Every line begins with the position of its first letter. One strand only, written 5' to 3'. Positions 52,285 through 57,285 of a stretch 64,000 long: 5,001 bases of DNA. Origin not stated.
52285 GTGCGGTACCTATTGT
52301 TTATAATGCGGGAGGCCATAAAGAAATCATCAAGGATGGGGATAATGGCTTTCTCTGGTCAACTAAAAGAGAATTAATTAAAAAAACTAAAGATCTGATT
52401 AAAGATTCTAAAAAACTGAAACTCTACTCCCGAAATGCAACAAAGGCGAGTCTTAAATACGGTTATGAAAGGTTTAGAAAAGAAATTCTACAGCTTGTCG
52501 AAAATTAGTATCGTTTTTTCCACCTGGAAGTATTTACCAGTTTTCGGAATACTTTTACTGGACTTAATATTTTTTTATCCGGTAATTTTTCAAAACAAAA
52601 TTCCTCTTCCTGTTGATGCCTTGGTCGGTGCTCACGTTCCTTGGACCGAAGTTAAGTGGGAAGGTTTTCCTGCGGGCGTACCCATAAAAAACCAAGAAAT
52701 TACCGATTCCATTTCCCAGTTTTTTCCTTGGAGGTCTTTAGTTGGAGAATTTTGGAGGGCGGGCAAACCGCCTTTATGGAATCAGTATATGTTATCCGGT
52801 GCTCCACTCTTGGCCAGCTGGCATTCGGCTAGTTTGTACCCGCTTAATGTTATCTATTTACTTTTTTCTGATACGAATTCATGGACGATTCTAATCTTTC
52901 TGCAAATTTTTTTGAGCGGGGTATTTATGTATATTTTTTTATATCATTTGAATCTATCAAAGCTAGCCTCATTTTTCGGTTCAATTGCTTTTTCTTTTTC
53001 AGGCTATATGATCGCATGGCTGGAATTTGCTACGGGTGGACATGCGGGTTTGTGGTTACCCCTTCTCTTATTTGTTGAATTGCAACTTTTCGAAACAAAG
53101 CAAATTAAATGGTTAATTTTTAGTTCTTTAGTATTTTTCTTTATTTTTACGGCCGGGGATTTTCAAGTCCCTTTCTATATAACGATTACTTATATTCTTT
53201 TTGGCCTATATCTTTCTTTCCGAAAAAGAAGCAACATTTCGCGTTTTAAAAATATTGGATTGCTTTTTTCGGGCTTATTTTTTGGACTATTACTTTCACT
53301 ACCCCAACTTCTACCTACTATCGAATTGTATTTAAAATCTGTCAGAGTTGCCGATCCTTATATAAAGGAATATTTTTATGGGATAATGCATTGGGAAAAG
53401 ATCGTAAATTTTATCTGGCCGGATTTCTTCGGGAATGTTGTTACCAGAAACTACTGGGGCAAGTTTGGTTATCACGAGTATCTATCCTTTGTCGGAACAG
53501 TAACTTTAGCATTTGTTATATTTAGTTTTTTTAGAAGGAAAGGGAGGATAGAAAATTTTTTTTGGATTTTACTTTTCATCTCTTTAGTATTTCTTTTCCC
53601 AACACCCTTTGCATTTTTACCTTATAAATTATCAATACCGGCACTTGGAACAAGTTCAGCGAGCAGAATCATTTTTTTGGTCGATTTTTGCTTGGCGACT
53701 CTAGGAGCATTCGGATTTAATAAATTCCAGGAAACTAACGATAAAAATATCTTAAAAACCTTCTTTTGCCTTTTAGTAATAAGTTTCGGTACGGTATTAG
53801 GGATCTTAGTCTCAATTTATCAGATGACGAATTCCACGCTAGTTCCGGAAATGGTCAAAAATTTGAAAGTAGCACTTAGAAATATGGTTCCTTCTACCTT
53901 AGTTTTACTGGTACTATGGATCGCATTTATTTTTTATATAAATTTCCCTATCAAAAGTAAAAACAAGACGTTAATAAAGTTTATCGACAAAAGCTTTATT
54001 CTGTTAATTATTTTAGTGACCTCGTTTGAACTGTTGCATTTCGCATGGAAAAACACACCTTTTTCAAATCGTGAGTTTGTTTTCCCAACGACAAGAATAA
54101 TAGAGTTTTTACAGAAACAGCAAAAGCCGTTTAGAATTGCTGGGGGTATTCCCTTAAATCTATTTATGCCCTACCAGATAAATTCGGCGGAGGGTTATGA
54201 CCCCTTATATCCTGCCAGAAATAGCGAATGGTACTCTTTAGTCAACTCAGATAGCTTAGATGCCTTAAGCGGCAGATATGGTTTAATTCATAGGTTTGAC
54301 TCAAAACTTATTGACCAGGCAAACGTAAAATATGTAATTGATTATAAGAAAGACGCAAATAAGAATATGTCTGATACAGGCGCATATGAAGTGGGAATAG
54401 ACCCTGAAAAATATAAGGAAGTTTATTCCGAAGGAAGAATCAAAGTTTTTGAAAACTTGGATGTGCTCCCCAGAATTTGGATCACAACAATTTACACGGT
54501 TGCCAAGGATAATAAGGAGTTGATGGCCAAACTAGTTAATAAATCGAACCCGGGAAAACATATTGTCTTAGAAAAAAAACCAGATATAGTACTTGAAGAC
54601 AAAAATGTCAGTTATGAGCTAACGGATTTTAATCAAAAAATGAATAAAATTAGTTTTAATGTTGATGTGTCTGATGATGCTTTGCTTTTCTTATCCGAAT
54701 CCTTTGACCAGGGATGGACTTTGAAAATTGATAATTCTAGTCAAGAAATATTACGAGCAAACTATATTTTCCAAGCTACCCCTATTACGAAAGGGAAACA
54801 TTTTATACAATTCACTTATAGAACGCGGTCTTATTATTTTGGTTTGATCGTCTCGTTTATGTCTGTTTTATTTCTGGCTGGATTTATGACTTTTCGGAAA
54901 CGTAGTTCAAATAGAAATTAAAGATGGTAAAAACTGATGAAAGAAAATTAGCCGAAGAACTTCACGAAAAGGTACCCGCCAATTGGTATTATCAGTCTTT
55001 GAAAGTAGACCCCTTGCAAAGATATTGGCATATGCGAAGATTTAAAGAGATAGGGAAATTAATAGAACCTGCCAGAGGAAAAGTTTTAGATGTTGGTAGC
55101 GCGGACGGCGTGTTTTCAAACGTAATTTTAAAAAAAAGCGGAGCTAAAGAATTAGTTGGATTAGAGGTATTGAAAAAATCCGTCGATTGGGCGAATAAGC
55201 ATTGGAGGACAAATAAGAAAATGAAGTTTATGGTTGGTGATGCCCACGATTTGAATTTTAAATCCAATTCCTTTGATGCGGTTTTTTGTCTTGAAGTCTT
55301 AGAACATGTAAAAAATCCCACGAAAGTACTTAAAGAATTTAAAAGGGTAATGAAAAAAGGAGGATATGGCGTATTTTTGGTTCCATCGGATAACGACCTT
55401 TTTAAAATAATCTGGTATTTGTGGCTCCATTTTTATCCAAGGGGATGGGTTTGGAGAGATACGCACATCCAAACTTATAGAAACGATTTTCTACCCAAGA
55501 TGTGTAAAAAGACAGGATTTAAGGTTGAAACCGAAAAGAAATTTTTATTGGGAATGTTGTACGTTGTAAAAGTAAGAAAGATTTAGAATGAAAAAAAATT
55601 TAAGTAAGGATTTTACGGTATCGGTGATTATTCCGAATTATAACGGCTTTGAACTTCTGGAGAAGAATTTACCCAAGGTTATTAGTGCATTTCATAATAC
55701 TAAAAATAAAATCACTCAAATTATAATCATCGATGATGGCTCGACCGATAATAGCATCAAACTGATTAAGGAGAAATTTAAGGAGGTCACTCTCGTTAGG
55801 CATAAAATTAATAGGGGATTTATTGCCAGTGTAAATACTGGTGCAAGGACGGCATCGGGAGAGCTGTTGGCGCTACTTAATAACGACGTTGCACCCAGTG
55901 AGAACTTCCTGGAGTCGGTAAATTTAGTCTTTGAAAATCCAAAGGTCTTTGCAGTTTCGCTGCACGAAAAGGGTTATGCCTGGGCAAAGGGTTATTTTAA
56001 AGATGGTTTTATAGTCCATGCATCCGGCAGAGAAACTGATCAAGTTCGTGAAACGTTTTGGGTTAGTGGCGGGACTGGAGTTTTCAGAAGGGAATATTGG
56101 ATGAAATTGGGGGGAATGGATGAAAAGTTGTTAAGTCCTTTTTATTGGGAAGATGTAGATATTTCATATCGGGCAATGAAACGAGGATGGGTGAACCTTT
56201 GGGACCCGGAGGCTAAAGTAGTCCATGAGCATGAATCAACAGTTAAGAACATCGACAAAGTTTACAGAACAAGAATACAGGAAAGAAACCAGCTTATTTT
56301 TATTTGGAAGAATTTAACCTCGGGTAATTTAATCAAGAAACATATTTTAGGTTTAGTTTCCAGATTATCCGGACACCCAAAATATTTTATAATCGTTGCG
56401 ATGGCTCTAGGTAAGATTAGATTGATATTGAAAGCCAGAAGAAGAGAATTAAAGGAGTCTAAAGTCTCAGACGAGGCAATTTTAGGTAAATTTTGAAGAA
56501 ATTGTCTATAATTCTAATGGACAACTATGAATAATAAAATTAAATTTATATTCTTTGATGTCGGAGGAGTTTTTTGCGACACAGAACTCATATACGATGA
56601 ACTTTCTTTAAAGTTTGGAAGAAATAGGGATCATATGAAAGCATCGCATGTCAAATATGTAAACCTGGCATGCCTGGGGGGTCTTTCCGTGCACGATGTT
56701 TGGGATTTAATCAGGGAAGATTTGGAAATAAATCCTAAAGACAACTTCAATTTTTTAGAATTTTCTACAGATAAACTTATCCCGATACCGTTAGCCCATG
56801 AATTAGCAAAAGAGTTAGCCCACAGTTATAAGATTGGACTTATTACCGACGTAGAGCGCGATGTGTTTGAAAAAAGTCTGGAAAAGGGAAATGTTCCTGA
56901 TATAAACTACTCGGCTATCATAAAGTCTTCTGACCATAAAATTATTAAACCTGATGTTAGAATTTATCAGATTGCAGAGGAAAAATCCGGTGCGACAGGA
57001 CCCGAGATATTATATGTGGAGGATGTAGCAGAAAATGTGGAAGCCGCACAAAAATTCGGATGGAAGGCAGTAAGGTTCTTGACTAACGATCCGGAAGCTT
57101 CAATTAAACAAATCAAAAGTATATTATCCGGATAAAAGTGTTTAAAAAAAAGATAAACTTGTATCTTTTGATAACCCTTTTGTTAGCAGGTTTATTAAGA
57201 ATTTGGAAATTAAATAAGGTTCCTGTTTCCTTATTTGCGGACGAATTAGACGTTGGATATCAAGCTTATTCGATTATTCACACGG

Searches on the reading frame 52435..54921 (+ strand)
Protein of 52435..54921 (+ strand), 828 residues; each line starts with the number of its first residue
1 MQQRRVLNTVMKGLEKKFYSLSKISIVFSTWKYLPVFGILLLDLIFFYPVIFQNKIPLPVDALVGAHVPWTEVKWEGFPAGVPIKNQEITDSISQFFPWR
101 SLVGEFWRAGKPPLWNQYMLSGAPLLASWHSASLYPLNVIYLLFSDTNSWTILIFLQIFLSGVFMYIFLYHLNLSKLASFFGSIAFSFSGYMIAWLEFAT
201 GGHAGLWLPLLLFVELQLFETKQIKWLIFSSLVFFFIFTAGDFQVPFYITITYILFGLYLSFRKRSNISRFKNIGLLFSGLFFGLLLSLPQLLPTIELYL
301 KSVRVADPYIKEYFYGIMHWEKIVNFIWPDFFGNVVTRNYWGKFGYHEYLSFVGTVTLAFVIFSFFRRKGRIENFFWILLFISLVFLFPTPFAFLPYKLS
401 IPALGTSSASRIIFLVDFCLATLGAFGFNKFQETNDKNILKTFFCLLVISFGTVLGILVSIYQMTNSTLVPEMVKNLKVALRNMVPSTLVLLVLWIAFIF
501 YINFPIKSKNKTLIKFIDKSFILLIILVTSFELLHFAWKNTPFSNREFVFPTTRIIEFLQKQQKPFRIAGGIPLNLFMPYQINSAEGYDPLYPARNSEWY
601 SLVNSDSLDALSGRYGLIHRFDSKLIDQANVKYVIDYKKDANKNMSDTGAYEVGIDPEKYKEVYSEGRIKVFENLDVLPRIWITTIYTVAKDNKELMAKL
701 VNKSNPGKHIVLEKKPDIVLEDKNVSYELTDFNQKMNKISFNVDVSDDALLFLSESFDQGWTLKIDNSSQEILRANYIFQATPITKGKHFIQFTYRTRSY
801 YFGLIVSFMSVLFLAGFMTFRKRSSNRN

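Call 44: search_protein_families(library=pfam, proteins=[window:52435-54921:+], max_evalue=0.00001)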
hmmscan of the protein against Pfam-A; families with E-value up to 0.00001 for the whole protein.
window:52435-54921:+ (828 aa): 1 family
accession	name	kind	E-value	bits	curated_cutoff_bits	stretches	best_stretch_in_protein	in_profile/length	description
PF09586.16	YfhO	-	2.7e-22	79.4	28.5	2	729-807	756-835/835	Bacterial membrane protein YfhO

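Call 48: search_protein_families(library=ncbifam, proteins=[window:52435-54921:+], max_evalue=0.001)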
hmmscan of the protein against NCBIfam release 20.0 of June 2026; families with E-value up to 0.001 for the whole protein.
window:52435-54921:+ (828 aa): 1 family
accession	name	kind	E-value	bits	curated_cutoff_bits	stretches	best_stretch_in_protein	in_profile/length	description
NF047589.1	GlcsyltransPgfM1Strep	equivalog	1.2e-09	36.9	1400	1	734-816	866-949/955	glycosyltransferase PgfM1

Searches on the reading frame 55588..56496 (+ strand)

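Call 44: search_protein_families(library=pfam, proteins=[window:55588-56496:+], max_evalue=0.00001)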
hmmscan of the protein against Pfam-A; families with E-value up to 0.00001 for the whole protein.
window:55588-56496:+ (302 aa): 4 families
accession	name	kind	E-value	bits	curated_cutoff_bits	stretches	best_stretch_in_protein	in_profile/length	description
PF00535.33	Glycos_transf_2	-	2.4e-22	80.1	23.3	1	12-133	1-123/168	Glycosyl transferase family 2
PF13641.12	Glyco_tranf_2_3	-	2.7e-12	47.6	27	1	11-223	3-221/230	Glycosyltransferase like family 2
PF10111.15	Glyco_tranf_2_2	-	6.1e-07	29.6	27.3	0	12-199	1-202/276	Glycosyltransferase like family 2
PF13632.12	Glyco_trans_2_3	-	9.4e-06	26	27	0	96-220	4-130/198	Glycosyl transferase family group 2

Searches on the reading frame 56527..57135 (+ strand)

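Call 44: search_protein_families(library=pfam, proteins=[window:56527-57135:+], max_evalue=0.00001)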
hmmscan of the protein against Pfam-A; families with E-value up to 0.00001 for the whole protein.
window:56527-57135:+ (202 aa): 2 families
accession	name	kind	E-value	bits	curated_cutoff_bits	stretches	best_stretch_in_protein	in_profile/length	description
PF13419.12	HAD_2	-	2.9e-11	44.3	23.8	1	80-182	74-176/178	Haloacid dehalogenase-like hydrolase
PF00702.32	Hydrolase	-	2.9e-08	34.8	26.4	1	5-178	1-191/191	haloacid dehalogenase-like hydrolase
